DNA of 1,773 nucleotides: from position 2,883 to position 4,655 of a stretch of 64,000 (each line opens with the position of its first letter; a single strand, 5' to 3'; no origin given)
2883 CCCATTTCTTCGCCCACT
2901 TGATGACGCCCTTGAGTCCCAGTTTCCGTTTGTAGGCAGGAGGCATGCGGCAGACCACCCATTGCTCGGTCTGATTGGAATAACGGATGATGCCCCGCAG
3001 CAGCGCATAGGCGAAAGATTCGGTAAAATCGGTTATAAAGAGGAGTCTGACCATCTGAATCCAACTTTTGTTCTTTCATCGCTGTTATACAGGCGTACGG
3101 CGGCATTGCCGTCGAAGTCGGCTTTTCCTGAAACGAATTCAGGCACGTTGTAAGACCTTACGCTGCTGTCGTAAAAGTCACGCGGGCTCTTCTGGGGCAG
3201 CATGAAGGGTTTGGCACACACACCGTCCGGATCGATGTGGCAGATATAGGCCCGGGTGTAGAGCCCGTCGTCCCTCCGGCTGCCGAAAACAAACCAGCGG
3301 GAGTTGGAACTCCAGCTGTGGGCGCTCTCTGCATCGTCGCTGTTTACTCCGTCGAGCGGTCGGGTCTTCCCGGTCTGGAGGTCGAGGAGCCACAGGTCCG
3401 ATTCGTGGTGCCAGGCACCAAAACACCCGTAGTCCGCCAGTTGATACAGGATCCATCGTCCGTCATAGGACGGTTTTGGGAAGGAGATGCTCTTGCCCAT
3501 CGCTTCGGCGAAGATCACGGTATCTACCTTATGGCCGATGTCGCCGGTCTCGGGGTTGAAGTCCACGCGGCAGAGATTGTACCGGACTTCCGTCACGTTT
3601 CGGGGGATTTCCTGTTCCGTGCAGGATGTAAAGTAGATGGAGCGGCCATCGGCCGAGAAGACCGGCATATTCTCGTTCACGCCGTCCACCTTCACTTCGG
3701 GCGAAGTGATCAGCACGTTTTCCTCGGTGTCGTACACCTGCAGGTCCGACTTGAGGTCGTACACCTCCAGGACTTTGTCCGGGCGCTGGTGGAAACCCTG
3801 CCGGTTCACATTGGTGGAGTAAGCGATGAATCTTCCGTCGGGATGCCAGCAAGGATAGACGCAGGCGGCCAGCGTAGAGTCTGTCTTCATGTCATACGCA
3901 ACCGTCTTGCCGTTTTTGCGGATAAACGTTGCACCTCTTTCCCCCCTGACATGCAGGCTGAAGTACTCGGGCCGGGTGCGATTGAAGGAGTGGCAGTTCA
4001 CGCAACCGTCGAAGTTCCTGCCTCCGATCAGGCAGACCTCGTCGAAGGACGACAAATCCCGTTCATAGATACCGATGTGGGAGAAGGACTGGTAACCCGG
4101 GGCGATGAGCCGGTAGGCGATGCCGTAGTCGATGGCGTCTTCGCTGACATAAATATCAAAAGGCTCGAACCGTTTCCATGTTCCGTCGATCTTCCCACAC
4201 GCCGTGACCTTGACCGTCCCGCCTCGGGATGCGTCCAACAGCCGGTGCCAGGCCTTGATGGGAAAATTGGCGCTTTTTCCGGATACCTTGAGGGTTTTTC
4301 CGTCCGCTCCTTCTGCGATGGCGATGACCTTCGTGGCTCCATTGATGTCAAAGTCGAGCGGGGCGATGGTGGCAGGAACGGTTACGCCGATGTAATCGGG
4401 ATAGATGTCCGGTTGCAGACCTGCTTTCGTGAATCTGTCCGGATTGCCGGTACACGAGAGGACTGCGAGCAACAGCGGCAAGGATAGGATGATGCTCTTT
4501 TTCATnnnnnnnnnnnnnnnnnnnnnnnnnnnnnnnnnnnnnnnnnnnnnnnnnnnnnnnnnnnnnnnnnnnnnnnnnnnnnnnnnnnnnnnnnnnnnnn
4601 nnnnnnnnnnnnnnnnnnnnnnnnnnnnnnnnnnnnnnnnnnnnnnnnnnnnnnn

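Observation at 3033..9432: Tandemly duplicated, uncharacterised two-gene module: polytopic membrane protein plus CxxCH beta-propeller lipoprotein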

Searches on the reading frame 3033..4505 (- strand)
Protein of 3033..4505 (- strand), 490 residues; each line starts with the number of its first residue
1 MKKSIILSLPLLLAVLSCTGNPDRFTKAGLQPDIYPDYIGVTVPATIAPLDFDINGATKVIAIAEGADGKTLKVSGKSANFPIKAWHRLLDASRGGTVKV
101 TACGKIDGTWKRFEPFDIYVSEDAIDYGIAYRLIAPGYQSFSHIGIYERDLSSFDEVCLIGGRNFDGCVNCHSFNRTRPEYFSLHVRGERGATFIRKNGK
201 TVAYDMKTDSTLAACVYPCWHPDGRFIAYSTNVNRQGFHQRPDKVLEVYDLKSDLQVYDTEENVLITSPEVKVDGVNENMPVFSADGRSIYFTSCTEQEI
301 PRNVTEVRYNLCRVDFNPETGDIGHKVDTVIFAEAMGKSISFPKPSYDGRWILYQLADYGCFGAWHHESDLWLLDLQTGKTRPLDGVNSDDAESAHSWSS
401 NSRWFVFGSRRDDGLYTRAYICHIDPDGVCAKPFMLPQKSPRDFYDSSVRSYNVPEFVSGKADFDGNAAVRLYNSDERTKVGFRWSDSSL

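Call 3: search_protein_families(library=pfam, proteins=[window:3033-4505:-], max_evalue=0.01)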
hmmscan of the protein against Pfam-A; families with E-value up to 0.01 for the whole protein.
window:3033-4505:- (490 aa): 1 family
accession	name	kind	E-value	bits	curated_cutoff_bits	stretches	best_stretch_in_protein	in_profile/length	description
PF07676.18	PD40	-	1.8e-11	44.1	20.9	1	277-294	10-27/38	WD40-like Beta Propeller Repeat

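Call 4: search_protein_families(library=ncbifam, proteins=[window:3033-4505:-], max_evalue=0.01)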
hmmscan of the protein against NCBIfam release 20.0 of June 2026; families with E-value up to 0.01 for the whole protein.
window:3033-4505:- (490 aa): 4 families
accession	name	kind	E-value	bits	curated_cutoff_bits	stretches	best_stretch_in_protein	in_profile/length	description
TIGR02800.1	propeller_TolB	equivalog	0.00016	20.7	343.15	0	274-294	277-297/418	Tol-Pal system beta propeller repeat protein TolB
NF033523.0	lasso_peptidase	equivalog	0.00031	19.7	400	0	189-234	66-109/638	Atxe2 family lasso peptide isopeptidase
NF053518.1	DipepPtdsDpp5Prph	equivalog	0.00061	18.4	900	0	216-300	251-322/655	dipeptidyl-peptidase Dpp5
NF002183.0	PRK01029.1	equivalog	0.0057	15.7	405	0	217-256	331-363/429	Tol-Pal system protein TolB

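Call 9: search_solved_structures(query=window:3033-4505:-, max_evalue=1, show_alignments=2)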
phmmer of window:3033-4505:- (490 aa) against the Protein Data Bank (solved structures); distinct sequences matched with E-value up to 1: 0.

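Call 11: find_homologous_proteins(query=window:3033-4505:-, max_evalue=0.00001)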
Query window:3033-4505:- (490 aa): 5248 proteins with E <= 0.00001 among 8000 candidates; the best 120 are listed.
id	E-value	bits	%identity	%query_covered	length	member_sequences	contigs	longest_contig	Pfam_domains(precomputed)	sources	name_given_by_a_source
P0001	0.0e+0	1054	90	100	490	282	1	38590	PF26549.1,PF26550.2,PF07676.19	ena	-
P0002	2.4e-232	790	67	99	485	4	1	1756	PF26550.2,PF07676.19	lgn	-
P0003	1.4e-229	781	88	75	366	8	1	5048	PF26550.2,PF07676.19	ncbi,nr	ncbi:MAG: PD40 domain-containing protein, partial [Bacteroidales bacterium]|nr:PD40 domain-containin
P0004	1.2e-225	768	66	99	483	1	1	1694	PF26549.1,PF26550.2,PF07676.19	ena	-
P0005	1.0e-212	725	87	70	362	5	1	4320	PF26550.2,PF07676.19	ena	-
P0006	1.2e-202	692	61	97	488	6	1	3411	PF26549.1,PF26550.2,PF07676.19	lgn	-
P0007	3.3e-200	684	60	100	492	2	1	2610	PF26550.2,PF07676.19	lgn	-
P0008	5.5e-193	660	59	98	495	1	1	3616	PF26550.2,PF07676.19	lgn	-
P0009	6.5e-190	650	58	96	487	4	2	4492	PF26550.2,PF07676.19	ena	-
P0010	2.5e-188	645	56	99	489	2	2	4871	PF26549.1,PF26550.2,PF07676.19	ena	-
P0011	3.9e-188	644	56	99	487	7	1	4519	PF26550.2,PF07676.19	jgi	-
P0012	1.7e-187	642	55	99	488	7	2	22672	PF26550.2,PF07676.19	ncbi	-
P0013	2.0e-187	642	54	99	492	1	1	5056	PF26550.2,PF07676.19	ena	-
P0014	2.5e-187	642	56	99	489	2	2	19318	PF26549.1,PF26550.2,PF07676.19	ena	-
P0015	2.8e-187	641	56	99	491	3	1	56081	PF26550.2,PF07676.19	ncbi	-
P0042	4.5e-185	634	54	99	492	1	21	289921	PF26550.2,PF07676.19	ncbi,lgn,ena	-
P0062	1.9e-183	629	55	99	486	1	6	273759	PF26550.2,PF07676.19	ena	-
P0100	8.8e-181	620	53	99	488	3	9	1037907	PF26550.2,PF07676.19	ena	-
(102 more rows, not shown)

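Call 18: find_related_loci(query=A1, collection=genome_contigs, flank=10000)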
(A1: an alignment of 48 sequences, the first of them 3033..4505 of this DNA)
Query A1 (490 aa) in genome_contigs; peptide patterns used: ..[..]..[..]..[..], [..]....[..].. (x = any residue, [..] = any of these).
555 stretches matched a pattern; 515 encode a relative of the query (tblastn E <= 1e-3); the best 80 are kept; 79 distinct loci.
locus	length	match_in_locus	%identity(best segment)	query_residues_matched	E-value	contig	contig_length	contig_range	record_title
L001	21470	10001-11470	92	1-490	0e+0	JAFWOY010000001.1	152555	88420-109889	MAG: Bacteroidales bacterium isolate RGIG5938 Sheep_Omasum-1__c515, whole genome shotgun sequence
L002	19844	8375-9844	90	1-490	0e+0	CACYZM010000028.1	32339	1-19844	MAG: uncultured Bacteroidia bacterium isolate RUG12415 genome assembly, contig: RUG12415_asm_28, whole genome shotgun se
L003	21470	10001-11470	90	1-490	0e+0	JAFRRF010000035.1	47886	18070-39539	MAG: Bacteroidales bacterium isolate RGIG2727 Goat_Omasum-4__c380753, whole genome shotgun sequence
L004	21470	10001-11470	91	1-490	0e+0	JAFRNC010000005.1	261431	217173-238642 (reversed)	MAG: Bacteroidales bacterium isolate RGIG2620 Goat_Omasum-1__c62, whole genome shotgun sequence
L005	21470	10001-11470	90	1-490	0e+0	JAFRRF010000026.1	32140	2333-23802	MAG: Bacteroidales bacterium isolate RGIG2727 Goat_Omasum-4__c298632, whole genome shotgun sequence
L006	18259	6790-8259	91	1-490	0e+0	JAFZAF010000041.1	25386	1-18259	MAG: Bacteroidales bacterium isolate RGIG7582 Water_buffalos_Omasum-3__c140409, whole genome shotgun sequence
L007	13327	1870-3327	55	1-487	0e+0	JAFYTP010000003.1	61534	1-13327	MAG: Bacteroidales bacterium isolate RGIG7410 Water_buffalos_Cecum.Co__c52954, whole genome shotgun sequence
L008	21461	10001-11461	54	1-486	0e+0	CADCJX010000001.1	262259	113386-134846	MAG: uncultured Bacteroidia bacterium isolate RUG14710 genome assembly, contig: RUG14710_asm_1, whole genome shotgun seq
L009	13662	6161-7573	57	18-487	0e+0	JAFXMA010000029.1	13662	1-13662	MAG: Bacteroidales bacterium isolate RGIG6537 Sheep_Reticulum-3__c168306, whole genome shotgun sequence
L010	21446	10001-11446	56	7-487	0e+0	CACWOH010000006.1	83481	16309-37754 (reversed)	MAG: uncultured Bacteroidia bacterium isolate RUG10765 genome assembly, contig: RUG10765_asm_6, whole genome shotgun seq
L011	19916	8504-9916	56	18-487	0e+0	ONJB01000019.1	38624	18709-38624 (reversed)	uncultured Bacteroidales bacterium isolate RUG352 genome assembly, contig: scaffold_666, whole genome shotgun sequence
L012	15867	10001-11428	55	13-487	0e+0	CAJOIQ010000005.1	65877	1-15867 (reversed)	uncultured Bacteroidales bacterium isolate Red_deer_4_mag_41 genome assembly, contig: scaffold_417, whole genome shotgun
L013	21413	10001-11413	55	18-487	0e+0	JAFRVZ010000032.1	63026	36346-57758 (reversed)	MAG: Bacteroidales bacterium isolate RGIG2848 Goat_Omasum.Co__c1064453, whole genome shotgun sequence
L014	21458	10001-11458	54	9-490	0e+0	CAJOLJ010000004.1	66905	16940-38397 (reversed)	uncultured Bacteroidales bacterium isolate Reindeer_1_mag_63 genome assembly, contig: scaffold_69, whole genome shotgun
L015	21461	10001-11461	54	1-487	0e+0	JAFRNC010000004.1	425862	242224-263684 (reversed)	MAG: Bacteroidales bacterium isolate RGIG2620 Goat_Omasum-1__c41, whole genome shotgun sequence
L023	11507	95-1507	55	18-487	8e-176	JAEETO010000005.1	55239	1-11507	MAG: Bacteroidales bacterium isolate Tb.RUG.407 NODE_1406_length_55239_cov_1.229115, whole genome shotgun sequence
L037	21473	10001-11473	52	1-484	2e-167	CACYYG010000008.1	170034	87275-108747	MAG: uncultured Prevotellaceae bacterium isolate RUG12386 genome assembly, contig: RUG12386_asm_8, whole genome shotgun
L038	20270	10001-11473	52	1-486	2e-167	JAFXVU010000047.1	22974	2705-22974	MAG: Bacteroidaceae bacterium isolate RGIG6791 Sheep_Rumen-3__c260101, whole genome shotgun sequence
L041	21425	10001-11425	53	15-484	6e-167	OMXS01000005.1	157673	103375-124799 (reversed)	uncultured Prevotellaceae bacterium isolate RUG064 genome assembly, contig: scaffold_6, whole genome shotgun sequence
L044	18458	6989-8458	51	3-487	8e-167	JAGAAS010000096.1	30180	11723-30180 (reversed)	MAG: Bacteroidaceae bacterium isolate RGIG8271 Water_buffalos_Rumen-5__c2376995, whole genome shotgun sequence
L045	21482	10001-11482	52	1-484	6e-167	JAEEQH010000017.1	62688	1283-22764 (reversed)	MAG: Prevotella sp. isolate Tb.RUG.330 NODE_1276_length_62688_cov_3.086348, whole genome shotgun sequence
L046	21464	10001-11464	52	3-484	7e-167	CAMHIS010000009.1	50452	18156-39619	MAG: uncultured Prevotellaceae bacterium isolate SRR11784282_bin.65_metaWRAP_v1.3_MAG genome assembly, contig: ERZ122029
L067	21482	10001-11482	51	1-484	2e-164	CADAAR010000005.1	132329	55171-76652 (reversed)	MAG: uncultured Prevotellaceae bacterium isolate RUG13113 genome assembly, contig: RUG13113_asm_5, whole genome shotgun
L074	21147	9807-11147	54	34-486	1e-163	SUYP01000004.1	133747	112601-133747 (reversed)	MAG: Bacteroidales bacterium isolate SIG153 NODE_541_length_133747_cov_13.458621, whole genome shotgun sequence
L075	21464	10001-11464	51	1-484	1e-163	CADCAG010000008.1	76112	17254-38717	MAG: uncultured Bacteroidales bacterium isolate RUG14466 genome assembly, contig: RUG14466_asm_8, whole genome shotgun s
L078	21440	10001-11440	52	1-487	2e-167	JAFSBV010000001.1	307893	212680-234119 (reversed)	MAG: Bacteroidales bacterium isolate RGIG3000 Goat_Rectum-3__c4, whole genome shotgun sequence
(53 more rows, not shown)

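Call 21: find_encoding_contigs(protein=P0100, flank=10000, max_places=3)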
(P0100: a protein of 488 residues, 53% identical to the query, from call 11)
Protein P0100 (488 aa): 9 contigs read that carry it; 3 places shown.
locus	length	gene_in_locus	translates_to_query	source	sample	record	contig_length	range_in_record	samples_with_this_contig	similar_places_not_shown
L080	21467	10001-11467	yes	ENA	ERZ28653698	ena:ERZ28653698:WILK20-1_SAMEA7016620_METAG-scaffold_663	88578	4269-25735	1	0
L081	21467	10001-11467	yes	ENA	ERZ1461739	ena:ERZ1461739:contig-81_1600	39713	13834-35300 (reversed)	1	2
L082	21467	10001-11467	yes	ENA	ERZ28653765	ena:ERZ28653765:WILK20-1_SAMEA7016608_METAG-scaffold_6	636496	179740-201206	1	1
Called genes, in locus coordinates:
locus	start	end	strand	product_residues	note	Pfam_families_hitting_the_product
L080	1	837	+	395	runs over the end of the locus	PF03486:HI0933_like, PF22780:HI0933_like_1st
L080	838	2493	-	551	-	PF14322:SusD-like_3, PF07980:SusD_RagB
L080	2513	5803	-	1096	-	PF13620:CarboxypepD_reg, PF13715:CarbopepD_reg_2, PF07715:Plug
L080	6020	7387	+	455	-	PF01554:MatE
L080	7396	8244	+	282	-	PF12541:DUF3737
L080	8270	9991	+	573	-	PF19529:DUF6057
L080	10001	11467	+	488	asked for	PF07676:PD40 (faint), PF26550:Tricorn_2nd (weak)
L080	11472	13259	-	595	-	PF19190:BACON_2 (weak), PF13004:BACON (faint), PF00150:Cellulase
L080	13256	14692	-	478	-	PF26550:Tricorn_2nd (faint), PF07676:PD40 (faint), PF26549:Tricorn_N (weak)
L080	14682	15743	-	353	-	PF19529:DUF6057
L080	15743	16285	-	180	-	PF14289:DUF4369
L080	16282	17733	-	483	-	PF07676:PD40 (faint), PF26550:Tricorn_2nd (faint), PF26549:Tricorn_N (faint)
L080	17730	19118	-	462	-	PF19529:DUF6057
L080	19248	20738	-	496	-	-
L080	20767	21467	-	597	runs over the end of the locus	PF14322:SusD-like_3, PF07980:SusD_RagB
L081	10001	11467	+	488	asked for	PF07676:PD40 (faint), PF26550:Tricorn_2nd (weak)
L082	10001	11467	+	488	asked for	PF07676:PD40 (faint), PF26550:Tricorn_2nd (weak)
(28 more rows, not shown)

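Call 25: find_encoding_contigs(protein=P0062, flank=10000, max_places=2)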
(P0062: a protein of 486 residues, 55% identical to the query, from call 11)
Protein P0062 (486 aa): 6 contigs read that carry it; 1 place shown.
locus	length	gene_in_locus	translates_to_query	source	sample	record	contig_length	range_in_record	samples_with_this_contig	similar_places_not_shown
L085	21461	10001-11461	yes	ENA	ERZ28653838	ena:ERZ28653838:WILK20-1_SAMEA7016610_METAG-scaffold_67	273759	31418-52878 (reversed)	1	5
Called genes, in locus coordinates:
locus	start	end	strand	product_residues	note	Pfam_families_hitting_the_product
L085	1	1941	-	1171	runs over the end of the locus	PF00754:F5_F8_type_C, PF22633:F5_F8_type_C_2, PF22666:Glyco_hydro_2_N2, PF02837:Glyco_hydro_2_N (weak), PF00703:Glyco_hydro_2, PF18368:Ig_GlcNase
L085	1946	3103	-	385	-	PF04041:Glyco_hydro_130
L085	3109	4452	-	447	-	PF13347:MFS_2, PF07690:MFS_1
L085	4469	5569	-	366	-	PF02156:Glyco_hydro_26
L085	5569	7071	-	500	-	PF00150:Cellulase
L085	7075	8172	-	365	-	PF01042:Ribonuc_L-PSP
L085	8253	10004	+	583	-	PF19529:DUF6057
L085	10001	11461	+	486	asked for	PF07676:PD40 (faint), PF26550:Tricorn_2nd (weak)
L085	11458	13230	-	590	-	PF19190:BACON_2 (faint), PF13004:BACON (weak), PF00150:Cellulase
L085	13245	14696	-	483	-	PF26549:Tricorn_N (faint), PF26550:Tricorn_2nd (faint), PF07676:PD40 (faint)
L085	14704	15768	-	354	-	PF19529:DUF6057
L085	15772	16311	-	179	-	PF14289:DUF4369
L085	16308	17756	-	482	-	PF26550:Tricorn_2nd (faint), PF26549:Tricorn_N (faint), PF07676:PD40 (weak)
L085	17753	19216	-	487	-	PF19529:DUF6057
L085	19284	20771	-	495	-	-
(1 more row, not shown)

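Call 26: predict_structure(alignment_id=A1)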
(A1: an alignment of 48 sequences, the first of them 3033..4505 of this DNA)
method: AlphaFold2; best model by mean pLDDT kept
length: 490 residues; sequences in the alignment: 48
mean_pLDDT: 86.1   pTM: 0.88
mean pLDDT of the five models: 86.1, 84.5, 83.2, 83.2, 82.2
residues with pLDDT >= 90: 280; 70-90: 135; 50-70: 62; < 50: 13
segments of 3 or more residues with pLDDT < 50: 1-3, 208-215
pLDDT, mean of each block of 10 residues (from residue 1): 53 54 89 97 98 96 96 96 98 98 96 98 97 69 79 93 69 90 81 85 67 58 92 64 70 85 90 87 97 83 72 96 94 94 95 92 81 96 89 82 94 87 94 95 86 92 87 87 81
secondary structure, 60 per line:
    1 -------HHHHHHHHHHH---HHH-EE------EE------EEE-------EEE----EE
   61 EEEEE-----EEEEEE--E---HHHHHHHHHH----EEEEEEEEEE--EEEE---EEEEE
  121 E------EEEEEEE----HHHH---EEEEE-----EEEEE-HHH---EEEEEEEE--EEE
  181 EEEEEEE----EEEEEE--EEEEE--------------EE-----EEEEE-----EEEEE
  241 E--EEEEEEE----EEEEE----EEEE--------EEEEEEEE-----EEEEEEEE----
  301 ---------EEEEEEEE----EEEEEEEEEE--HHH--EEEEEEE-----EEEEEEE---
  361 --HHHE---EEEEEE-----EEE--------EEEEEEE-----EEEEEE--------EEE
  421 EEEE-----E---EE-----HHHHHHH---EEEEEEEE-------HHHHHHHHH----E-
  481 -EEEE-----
elements in order: H8-18 E42-44 E52-54 E59-65 E71-76 H83-92 E97-106 E109-112 E116-121 E128-134 H139-142 E146-150 E156-160 E168-175 E178-187 E192-197 E200-204 E226-230 E236-241 E244-250 E255-259 E264-267 E276-283 E289-296 E310-317 E322-331 E339-345 E351-357 E370-375 E381-383 E392-398 E404-409 E418-424 H441-447 E451-458 H466-474 E482-485
